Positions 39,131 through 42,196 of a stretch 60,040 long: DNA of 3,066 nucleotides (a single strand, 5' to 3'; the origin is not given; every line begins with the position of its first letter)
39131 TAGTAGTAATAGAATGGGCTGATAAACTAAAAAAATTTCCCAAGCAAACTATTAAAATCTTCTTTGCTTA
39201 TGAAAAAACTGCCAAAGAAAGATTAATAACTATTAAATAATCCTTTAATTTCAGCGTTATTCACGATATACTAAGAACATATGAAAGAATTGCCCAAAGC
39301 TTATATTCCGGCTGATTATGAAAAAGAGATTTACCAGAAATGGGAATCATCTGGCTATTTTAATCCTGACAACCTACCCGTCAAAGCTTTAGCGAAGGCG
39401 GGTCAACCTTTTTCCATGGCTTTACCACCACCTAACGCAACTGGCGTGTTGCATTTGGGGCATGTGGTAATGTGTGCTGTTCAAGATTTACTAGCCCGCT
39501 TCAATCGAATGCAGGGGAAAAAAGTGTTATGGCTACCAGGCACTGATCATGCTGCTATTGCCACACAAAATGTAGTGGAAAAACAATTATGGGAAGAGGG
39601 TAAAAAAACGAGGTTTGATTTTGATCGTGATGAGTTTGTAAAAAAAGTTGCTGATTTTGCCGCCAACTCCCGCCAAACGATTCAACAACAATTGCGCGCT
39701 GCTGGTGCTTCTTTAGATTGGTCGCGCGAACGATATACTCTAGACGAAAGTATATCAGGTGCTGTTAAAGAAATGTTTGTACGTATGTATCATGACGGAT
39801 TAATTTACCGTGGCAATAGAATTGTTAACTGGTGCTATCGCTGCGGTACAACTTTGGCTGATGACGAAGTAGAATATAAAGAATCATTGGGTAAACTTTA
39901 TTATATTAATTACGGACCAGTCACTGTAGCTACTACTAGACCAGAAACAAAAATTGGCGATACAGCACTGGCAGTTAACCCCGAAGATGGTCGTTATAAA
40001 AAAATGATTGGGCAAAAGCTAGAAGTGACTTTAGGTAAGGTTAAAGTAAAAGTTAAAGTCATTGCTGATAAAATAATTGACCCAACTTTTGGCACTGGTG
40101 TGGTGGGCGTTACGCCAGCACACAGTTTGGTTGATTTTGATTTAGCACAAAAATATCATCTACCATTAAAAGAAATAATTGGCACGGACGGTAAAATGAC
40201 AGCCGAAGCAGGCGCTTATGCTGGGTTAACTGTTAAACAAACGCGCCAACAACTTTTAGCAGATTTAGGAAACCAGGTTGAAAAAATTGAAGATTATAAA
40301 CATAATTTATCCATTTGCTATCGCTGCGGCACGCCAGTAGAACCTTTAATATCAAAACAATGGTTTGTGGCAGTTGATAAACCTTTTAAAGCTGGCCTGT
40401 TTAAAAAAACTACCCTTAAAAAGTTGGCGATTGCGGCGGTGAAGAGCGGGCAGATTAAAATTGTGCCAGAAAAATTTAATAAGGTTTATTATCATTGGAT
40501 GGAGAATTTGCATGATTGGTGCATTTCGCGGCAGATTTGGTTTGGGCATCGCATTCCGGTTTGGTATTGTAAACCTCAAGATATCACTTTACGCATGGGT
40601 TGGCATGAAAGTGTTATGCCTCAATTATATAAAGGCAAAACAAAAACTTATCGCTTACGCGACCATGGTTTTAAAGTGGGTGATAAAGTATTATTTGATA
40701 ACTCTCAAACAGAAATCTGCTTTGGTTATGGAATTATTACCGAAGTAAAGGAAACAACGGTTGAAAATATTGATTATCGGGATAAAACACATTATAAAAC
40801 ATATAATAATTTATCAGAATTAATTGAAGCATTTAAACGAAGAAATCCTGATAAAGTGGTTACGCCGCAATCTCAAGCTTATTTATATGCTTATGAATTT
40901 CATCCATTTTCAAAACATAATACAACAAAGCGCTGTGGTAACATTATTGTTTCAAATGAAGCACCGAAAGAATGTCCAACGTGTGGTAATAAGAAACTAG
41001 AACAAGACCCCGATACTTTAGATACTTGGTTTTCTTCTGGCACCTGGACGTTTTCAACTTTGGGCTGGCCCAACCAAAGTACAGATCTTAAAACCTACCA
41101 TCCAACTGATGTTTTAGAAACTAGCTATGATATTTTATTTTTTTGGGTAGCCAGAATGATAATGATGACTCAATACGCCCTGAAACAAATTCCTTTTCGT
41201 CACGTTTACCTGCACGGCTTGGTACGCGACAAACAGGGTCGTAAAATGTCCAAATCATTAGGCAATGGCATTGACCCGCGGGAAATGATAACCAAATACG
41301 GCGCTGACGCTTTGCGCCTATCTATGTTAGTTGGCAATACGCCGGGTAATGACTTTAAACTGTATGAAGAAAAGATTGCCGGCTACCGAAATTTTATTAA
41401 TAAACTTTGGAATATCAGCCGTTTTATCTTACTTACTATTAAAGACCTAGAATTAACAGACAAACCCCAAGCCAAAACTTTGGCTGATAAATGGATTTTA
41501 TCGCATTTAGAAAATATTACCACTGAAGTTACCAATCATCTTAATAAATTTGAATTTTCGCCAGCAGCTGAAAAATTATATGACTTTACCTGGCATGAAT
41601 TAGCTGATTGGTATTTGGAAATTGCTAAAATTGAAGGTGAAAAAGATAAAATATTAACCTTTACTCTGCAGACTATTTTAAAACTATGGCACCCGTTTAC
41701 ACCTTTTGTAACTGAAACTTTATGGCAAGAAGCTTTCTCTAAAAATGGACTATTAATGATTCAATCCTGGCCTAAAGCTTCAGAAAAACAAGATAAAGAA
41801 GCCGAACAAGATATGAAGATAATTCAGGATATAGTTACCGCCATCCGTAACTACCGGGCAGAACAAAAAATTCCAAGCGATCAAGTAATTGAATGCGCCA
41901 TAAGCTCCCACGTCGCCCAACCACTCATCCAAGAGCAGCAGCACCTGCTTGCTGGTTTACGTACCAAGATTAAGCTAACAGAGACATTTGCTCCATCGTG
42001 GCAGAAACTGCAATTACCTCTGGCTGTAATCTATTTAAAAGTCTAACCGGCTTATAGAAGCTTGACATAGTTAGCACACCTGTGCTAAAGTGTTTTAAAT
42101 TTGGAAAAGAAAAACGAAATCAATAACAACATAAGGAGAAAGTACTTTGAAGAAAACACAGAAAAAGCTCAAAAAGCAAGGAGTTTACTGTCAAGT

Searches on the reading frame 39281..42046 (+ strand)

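Call 88: search_protein_families(library=pfam, proteins=[window:39281-42046:+], max_evalue=0.0001)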
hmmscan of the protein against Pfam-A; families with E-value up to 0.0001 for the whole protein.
window:39281-42046:+ (921 aa): 5 families
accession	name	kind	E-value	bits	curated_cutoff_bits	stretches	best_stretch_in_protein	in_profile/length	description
PF00133.28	tRNA-synt_1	-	1.4e-131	439.5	22.7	2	17-457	2-276/414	tRNA synthetases class I (I, L, M and V)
PF08264.19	Anticodon_1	-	5.4e-39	133.9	25.1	1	736-870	1-144/148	Anticodon-binding domain of tRNA ligase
PF09334.17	tRNA-synt_1g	-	3.1e-18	66.1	20.1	2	51-198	8-136/391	tRNA synthetases class I (M)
PF13603.12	tRNA-synt_1_2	-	3e-05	24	25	0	266-306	106-146/185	Leucyl-tRNA synthetase, editing domain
PF01406.26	tRNA-synt_1e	-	5.5e-05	23.1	27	0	633-684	231-282/301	tRNA synthetases class I (C) catalytic domain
